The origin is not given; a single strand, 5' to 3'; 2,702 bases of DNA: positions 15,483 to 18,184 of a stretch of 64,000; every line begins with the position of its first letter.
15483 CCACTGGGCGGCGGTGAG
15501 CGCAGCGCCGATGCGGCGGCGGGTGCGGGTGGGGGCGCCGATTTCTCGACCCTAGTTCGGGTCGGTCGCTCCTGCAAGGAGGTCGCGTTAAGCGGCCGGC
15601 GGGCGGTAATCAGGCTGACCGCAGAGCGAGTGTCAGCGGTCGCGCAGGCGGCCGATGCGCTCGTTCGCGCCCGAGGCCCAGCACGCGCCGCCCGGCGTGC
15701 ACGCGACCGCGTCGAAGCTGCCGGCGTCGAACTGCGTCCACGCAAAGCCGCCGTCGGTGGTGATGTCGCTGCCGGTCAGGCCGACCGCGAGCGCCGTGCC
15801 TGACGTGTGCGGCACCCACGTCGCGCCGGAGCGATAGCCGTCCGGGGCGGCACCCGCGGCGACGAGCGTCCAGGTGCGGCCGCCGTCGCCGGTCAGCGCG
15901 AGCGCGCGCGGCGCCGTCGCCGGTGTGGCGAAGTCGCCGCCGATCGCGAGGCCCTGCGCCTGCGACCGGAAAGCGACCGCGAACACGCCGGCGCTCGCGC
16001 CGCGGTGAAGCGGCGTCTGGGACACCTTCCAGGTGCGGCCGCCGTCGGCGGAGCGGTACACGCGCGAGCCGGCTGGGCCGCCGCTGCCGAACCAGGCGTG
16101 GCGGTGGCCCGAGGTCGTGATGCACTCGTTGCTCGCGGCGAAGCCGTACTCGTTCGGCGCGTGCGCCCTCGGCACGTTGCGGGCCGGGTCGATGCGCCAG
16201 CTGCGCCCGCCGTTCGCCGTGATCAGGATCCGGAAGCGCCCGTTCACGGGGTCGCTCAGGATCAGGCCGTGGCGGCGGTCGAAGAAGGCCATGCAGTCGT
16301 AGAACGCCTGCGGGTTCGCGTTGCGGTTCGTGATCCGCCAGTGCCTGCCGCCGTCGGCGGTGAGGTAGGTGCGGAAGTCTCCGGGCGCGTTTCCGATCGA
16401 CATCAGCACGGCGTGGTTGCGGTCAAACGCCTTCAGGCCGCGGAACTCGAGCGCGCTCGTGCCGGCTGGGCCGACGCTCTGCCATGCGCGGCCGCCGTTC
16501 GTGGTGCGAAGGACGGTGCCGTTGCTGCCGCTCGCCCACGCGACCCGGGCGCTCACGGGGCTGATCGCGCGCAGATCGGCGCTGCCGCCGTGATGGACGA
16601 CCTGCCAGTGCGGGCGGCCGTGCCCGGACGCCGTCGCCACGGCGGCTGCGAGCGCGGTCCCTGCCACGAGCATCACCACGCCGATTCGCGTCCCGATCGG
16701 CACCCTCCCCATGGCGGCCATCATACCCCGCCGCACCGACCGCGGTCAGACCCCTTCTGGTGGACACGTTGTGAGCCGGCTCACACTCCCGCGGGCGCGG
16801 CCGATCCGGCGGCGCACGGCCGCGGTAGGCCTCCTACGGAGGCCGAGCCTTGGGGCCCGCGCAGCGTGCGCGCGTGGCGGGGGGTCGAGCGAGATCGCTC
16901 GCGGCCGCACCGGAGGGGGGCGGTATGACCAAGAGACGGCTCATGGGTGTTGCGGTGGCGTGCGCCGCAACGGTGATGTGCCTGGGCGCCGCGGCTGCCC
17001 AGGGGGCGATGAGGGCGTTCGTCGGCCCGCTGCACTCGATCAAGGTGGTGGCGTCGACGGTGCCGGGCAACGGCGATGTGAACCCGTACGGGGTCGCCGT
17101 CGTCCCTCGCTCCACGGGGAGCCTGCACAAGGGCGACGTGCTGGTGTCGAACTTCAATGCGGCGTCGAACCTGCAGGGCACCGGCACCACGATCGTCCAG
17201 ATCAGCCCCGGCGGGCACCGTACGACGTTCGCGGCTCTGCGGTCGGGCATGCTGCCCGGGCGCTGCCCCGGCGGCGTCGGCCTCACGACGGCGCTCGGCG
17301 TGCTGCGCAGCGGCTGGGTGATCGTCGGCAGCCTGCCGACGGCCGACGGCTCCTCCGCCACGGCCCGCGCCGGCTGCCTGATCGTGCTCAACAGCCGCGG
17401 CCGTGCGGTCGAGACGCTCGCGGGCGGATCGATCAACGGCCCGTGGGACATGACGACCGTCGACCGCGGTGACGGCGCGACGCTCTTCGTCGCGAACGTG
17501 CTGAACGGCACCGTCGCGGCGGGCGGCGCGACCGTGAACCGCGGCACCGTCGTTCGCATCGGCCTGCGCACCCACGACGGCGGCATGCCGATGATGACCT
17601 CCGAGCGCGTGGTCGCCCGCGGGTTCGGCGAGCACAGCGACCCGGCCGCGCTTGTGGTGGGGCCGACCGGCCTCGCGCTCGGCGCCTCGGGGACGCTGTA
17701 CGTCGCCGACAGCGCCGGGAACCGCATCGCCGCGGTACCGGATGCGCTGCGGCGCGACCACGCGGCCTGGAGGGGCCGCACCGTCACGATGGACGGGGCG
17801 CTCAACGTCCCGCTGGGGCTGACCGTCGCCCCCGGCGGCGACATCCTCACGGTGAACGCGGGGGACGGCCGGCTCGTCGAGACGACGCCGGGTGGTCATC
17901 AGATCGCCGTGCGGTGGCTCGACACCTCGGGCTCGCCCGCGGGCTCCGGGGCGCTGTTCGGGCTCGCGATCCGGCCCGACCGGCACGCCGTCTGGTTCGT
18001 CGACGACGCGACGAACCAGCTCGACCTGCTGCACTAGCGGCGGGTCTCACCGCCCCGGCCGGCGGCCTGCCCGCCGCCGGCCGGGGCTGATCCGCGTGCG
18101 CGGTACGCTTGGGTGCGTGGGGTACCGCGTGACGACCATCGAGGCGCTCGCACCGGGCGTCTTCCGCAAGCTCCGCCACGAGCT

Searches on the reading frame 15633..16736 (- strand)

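Call 57: search_protein_families(library=pfam, proteins=[window:15633-16736:-], max_evalue=0.001)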
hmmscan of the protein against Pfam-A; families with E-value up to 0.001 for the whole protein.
window:15633-16736:- (367 aa): 5 families
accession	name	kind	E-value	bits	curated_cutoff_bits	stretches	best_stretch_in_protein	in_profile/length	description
PF15902.12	Sortilin-Vps10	-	4.6e-08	32.7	33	0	74-181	2-110/446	Sortilin, neurotensin receptor 3,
PF14870.12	PSII_BNR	-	2.4e-07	30.7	27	0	214-267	247-295/303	Photosynthesis system II assembly factor YCF48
PF13088.12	BNR_2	-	6.8e-05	22.8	31.4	0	220-296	76-157/277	BNR repeat-like domain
PF02012.26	BNR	-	0.00063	19.8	27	0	227-237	1-11/12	BNR/Asp-box repeat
PF19135.5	DUF5818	-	0.00076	19.4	27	0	276-296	8-28/57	Protein of unknown function (DUF5818)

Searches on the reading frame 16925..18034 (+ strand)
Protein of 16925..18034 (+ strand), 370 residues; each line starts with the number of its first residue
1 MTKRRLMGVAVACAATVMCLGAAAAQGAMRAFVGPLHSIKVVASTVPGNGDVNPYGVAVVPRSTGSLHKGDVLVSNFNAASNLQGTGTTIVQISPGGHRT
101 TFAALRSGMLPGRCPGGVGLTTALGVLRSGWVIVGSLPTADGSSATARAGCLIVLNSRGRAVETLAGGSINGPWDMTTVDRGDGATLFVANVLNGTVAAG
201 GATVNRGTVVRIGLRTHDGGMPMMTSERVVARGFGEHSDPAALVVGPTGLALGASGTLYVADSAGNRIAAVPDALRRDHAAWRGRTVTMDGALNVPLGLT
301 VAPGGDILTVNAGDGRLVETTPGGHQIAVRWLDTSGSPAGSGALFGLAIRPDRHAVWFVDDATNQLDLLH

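Call 57: search_protein_families(library=pfam, proteins=[window:16925-18034:+], max_evalue=0.001)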
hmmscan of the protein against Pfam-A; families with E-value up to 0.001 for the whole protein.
window:16925-18034:+ (370 aa): 1 family
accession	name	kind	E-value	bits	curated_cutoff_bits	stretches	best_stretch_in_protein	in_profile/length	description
PF01436.27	NHL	-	7.5e-08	32.5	20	0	246-268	3-25/28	NHL repeat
